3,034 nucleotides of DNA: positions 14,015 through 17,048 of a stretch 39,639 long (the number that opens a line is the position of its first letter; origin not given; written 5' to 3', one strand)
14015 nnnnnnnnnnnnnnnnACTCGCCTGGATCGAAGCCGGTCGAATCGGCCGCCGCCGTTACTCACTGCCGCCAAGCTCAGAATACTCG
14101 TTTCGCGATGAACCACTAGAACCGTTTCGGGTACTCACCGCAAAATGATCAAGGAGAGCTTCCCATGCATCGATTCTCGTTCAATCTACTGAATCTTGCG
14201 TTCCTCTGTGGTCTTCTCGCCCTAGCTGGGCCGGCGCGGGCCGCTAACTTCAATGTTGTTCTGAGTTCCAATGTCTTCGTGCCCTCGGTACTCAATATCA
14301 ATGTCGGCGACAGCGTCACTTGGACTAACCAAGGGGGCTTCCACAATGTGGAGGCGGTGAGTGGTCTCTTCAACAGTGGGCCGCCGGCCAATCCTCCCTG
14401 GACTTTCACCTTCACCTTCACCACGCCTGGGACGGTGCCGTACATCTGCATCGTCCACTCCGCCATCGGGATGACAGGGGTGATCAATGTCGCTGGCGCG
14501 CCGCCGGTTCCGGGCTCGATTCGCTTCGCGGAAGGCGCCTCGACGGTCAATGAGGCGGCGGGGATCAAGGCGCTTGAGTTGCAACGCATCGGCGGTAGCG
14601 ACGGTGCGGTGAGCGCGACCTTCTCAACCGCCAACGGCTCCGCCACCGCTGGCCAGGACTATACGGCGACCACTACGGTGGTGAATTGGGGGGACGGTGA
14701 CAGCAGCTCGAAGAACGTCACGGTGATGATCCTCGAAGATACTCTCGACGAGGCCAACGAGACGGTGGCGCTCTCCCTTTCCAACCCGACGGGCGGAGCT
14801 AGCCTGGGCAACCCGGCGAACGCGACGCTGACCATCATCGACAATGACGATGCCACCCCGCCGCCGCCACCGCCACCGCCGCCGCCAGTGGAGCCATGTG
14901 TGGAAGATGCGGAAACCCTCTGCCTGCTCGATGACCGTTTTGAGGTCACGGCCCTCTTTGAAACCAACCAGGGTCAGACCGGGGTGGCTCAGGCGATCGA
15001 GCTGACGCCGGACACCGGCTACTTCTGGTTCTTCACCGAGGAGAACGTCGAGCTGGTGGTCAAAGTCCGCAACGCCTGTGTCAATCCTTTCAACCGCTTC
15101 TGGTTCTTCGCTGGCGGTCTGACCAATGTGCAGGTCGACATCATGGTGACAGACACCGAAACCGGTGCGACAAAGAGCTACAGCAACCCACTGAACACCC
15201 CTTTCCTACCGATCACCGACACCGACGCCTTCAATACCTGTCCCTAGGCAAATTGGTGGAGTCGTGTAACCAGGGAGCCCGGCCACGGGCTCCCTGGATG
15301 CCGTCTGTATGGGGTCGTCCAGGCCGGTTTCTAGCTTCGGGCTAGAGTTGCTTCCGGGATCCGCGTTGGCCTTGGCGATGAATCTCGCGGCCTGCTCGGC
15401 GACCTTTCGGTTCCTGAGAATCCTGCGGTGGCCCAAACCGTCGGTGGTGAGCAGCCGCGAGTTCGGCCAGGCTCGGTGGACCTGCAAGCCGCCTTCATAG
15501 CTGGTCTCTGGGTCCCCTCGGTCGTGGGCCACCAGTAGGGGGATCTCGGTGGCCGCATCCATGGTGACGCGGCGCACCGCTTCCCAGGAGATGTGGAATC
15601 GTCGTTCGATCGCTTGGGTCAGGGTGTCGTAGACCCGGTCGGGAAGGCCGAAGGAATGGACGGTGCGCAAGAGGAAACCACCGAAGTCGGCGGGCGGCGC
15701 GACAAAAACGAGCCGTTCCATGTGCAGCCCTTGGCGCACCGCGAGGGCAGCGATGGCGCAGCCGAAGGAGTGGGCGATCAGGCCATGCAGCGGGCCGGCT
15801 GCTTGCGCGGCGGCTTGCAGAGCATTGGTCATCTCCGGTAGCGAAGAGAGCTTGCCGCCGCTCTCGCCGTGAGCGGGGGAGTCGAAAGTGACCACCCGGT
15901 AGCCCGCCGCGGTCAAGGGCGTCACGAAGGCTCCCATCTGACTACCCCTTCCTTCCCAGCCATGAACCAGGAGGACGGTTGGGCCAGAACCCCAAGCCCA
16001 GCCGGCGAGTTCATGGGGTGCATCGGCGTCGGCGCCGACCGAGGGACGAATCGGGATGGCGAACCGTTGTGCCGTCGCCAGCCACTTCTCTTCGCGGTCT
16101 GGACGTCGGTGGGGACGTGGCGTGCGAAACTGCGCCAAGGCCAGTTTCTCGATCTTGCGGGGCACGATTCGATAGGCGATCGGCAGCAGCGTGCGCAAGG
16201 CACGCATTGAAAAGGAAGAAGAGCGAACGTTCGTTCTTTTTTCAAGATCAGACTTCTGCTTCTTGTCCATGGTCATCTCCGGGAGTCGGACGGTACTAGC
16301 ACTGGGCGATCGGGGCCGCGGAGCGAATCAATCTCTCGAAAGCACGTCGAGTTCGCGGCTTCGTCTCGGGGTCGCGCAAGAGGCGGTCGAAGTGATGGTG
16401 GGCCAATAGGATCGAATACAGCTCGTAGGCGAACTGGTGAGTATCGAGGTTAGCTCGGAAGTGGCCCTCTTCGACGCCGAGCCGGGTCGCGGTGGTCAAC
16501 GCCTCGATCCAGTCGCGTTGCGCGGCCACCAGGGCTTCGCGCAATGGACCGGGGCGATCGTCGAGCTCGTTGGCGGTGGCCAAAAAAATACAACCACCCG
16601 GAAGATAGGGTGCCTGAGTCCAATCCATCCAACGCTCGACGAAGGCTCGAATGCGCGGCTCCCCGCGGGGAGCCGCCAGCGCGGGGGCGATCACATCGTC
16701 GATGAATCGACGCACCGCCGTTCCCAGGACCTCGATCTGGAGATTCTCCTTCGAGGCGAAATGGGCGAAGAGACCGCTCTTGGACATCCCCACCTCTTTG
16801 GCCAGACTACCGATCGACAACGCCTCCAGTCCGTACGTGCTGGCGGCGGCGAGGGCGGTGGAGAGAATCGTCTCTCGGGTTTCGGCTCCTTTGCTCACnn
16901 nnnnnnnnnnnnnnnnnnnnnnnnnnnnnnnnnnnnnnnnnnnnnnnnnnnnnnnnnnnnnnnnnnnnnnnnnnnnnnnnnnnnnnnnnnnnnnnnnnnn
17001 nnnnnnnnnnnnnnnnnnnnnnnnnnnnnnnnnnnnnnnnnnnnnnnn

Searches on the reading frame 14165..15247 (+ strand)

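Call 79: search_protein_families(library=pfam, proteins=[window:14165-15247:+], max_evalue=0.001)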
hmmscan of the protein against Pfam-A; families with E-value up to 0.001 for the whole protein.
window:14165-15247:+ (360 aa): 2 families
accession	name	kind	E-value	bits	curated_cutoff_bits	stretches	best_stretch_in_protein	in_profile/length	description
PF03160.20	Calx-beta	-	1.5e-18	67.4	27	1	117-228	6-119/119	Calx-beta domain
PF00127.26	Copper-bind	-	2.5e-06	28.2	21.2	1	37-109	13-98/99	Copper binding proteins, plastocyanin/azurin family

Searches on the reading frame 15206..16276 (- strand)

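Call 79: search_protein_families(library=pfam, proteins=[window:15206-16276:-], max_evalue=0.001)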
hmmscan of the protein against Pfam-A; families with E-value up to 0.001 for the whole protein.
window:15206-16276:- (356 aa): 5 families
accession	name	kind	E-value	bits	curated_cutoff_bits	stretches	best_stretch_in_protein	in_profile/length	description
PF00561.26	Abhydrolase_1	-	3.2e-11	43.8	25.8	1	99-205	1-105/245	alpha/beta hydrolase fold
PF12697.13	Abhydrolase_6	-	3.3e-10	41.4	26.3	1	101-241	1-132/217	Alpha/beta hydrolase family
PF08386.16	Abhydrolase_4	-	1.7e-08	34.9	21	1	238-305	28-96/103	TAP-like protein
PF12146.15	Hydrolase_4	-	6.3e-08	32.6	27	1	100-195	6-110/239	Serine aminopeptidase, S33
PF06821.19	Ser_hydrolase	-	0.00032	21.1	22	1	150-196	43-92/172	Serine hydrolase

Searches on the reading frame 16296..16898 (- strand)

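Call 79: search_protein_families(library=pfam, proteins=[window:16296-16898:-], max_evalue=0.001)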
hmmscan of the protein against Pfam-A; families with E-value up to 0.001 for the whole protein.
window:16296-16898:- (200 aa): 2 families
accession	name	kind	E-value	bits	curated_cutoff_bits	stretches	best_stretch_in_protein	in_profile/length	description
PF16925.10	TetR_C_13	-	4.8e-33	114.3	27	1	79-187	1-109/109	Tetracyclin repressor-like, C-terminal domain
PF00440.29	TetR_N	-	6.8e-10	39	24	1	11-54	1-44/47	Bacterial regulatory proteins, tetR family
